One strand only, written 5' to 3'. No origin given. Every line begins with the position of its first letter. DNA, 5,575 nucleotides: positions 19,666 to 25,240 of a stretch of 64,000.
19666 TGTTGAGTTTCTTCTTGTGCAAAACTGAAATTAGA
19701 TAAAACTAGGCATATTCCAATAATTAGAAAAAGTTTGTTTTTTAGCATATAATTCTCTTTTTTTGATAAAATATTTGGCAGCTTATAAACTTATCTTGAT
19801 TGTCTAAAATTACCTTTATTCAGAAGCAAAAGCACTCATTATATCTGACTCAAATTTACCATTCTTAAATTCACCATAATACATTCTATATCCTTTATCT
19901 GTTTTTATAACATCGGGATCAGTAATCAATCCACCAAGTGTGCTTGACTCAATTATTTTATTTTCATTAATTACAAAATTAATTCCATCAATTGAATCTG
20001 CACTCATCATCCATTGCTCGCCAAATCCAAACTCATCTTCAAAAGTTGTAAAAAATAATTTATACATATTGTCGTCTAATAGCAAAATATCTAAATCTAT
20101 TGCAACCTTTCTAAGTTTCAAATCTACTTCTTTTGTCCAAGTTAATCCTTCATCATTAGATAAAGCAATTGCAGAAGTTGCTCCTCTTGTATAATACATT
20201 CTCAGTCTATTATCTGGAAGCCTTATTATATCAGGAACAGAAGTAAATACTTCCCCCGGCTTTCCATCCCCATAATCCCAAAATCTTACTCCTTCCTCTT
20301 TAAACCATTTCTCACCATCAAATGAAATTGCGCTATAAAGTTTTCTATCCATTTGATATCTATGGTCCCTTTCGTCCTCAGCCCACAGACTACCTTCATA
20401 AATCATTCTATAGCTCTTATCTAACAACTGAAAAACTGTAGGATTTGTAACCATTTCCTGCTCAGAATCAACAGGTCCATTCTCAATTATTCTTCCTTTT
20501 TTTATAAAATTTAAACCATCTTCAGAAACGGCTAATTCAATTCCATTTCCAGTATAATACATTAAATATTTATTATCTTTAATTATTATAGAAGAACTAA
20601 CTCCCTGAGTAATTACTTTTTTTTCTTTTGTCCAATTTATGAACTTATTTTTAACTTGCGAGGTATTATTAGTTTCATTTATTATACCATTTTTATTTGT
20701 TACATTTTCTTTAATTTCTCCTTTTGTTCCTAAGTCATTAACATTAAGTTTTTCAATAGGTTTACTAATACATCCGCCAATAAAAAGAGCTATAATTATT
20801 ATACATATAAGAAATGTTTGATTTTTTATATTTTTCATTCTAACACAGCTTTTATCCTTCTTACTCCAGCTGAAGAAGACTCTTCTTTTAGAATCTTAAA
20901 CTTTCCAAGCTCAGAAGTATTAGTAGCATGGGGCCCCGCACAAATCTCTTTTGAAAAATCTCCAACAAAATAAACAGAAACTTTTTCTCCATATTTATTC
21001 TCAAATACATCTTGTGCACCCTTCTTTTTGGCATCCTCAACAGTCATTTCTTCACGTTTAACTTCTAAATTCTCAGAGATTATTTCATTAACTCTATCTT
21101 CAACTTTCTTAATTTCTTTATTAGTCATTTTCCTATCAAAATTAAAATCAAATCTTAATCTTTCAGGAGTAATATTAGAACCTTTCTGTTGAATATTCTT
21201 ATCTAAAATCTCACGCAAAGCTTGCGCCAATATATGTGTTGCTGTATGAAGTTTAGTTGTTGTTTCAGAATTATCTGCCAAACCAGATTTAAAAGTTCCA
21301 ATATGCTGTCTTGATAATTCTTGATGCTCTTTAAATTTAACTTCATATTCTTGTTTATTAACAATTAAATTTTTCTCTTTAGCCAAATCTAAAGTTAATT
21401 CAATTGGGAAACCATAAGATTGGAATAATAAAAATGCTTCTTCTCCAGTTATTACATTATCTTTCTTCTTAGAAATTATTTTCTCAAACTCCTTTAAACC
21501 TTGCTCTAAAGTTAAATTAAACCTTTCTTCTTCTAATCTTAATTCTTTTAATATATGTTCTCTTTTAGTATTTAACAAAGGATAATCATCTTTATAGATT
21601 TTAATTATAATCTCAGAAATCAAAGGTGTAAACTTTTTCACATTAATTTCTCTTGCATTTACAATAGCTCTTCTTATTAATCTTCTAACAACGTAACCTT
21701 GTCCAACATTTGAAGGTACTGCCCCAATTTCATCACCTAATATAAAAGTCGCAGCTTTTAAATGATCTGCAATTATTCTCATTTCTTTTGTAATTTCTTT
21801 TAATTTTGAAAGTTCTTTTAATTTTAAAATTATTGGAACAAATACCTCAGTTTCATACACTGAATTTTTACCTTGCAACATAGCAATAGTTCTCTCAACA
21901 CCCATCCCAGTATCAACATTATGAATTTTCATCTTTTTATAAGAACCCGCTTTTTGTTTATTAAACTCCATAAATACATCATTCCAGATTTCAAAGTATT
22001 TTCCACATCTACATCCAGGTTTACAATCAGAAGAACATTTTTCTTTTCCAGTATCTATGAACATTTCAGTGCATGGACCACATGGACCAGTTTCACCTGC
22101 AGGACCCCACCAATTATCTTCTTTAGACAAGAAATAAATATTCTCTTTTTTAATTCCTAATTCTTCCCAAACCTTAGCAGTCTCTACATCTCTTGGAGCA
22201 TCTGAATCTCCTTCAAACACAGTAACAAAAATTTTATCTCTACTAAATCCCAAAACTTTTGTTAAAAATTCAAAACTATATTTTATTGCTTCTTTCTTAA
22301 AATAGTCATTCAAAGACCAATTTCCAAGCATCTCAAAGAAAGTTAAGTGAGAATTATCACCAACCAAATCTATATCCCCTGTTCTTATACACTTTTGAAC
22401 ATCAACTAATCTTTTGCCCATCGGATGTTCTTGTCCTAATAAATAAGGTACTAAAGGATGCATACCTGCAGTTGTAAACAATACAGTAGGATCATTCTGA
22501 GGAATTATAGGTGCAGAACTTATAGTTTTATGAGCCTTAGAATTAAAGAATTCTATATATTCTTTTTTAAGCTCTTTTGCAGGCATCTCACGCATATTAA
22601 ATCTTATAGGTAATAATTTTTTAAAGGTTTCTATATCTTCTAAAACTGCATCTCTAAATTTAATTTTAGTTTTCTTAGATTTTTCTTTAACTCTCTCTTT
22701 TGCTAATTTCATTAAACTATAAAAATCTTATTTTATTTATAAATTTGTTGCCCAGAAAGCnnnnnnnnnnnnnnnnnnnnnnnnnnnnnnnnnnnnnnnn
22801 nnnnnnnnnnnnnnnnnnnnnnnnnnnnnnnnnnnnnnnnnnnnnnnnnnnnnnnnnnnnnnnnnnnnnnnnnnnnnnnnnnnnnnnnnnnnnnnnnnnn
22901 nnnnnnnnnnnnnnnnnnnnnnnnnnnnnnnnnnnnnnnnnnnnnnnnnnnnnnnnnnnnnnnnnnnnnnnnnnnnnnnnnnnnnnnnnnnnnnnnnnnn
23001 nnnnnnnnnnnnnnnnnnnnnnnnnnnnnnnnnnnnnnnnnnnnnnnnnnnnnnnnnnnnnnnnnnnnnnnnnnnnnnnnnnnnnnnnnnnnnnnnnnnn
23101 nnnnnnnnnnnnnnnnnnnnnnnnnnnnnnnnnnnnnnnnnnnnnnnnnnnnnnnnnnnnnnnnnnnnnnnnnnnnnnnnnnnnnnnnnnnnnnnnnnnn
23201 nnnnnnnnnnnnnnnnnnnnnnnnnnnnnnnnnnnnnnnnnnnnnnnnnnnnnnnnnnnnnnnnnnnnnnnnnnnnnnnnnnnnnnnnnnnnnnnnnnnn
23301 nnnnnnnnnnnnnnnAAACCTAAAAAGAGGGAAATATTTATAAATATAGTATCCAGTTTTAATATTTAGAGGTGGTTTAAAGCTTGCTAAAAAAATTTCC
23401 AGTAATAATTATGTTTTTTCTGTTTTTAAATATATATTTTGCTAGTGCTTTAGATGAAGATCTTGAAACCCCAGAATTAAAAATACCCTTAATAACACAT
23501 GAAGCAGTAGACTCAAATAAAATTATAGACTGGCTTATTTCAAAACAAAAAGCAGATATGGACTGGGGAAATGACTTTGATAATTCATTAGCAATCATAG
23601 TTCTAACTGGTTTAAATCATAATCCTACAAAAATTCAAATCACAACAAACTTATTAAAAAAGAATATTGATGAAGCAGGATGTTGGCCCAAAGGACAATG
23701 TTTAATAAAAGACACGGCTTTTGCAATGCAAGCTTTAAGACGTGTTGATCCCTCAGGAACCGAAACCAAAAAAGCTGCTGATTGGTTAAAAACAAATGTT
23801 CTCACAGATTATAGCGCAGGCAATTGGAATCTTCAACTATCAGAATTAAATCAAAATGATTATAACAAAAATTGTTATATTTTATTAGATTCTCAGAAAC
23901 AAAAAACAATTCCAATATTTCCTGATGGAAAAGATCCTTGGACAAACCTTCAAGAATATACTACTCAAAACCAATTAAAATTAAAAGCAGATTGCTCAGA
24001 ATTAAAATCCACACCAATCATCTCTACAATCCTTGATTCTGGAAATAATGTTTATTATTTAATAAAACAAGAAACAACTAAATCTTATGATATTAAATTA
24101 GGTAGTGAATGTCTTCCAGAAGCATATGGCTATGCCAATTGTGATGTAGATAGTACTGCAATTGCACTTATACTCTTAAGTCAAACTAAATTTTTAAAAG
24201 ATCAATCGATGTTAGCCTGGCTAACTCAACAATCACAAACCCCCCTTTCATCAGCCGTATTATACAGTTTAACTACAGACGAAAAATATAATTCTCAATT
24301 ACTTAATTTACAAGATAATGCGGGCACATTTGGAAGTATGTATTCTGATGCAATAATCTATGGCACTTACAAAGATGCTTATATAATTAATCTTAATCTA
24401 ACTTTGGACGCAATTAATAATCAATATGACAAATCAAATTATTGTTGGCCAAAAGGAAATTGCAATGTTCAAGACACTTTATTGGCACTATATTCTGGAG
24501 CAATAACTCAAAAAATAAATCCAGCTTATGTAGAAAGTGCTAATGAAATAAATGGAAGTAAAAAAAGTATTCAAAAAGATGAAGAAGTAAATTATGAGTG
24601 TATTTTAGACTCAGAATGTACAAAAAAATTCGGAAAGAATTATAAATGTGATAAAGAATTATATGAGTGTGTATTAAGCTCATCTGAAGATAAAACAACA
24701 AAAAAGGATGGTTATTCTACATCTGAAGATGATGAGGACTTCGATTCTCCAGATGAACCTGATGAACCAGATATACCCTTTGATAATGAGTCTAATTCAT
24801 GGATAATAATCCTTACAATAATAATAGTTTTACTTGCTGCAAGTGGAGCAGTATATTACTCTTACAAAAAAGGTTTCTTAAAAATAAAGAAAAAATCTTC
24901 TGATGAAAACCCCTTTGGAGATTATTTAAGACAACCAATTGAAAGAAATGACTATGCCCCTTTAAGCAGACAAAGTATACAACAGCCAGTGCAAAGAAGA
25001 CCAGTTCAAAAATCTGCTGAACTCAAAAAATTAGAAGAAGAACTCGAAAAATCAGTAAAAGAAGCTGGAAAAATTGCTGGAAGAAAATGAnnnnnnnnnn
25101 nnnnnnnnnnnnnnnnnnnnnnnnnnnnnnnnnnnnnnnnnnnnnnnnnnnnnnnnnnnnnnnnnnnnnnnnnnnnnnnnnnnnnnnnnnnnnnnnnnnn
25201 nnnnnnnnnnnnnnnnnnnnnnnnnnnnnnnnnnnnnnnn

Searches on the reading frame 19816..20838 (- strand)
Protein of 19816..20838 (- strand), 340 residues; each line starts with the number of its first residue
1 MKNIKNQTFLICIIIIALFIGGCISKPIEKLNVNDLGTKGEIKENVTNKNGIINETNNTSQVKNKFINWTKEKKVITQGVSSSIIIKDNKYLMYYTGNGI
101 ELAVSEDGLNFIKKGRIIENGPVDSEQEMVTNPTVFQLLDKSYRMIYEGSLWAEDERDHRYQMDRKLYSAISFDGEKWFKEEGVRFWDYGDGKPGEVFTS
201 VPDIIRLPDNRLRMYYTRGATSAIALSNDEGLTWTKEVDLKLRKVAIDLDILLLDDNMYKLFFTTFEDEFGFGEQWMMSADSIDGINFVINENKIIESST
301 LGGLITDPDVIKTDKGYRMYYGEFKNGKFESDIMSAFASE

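Call 83: search_protein_families(library=pfam, max_evalue=0.05, proteins=[window:19816-20838:-])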
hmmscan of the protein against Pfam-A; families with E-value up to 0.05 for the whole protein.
window:19816-20838:- (340 aa): 1 family
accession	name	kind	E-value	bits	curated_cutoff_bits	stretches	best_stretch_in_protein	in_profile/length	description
PF00251.26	Glyco_hydro_32N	-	0.0012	18.9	22.1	0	79-147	69-148/307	Glycosyl hydrolases family 32 N-terminal domain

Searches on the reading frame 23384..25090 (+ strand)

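Call 83: search_protein_families(library=pfam, max_evalue=0.05, proteins=[window:23384-25090:+])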
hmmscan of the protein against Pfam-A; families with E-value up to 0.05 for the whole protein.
window:23384-25090:+ (568 aa): 1 family
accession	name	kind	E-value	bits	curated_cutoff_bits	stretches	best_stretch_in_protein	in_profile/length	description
PF13243.12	SQHop_cyclase_C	-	0.0012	18.4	26.1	0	108-160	4-56/319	Squalene-hopene cyclase C-terminal domain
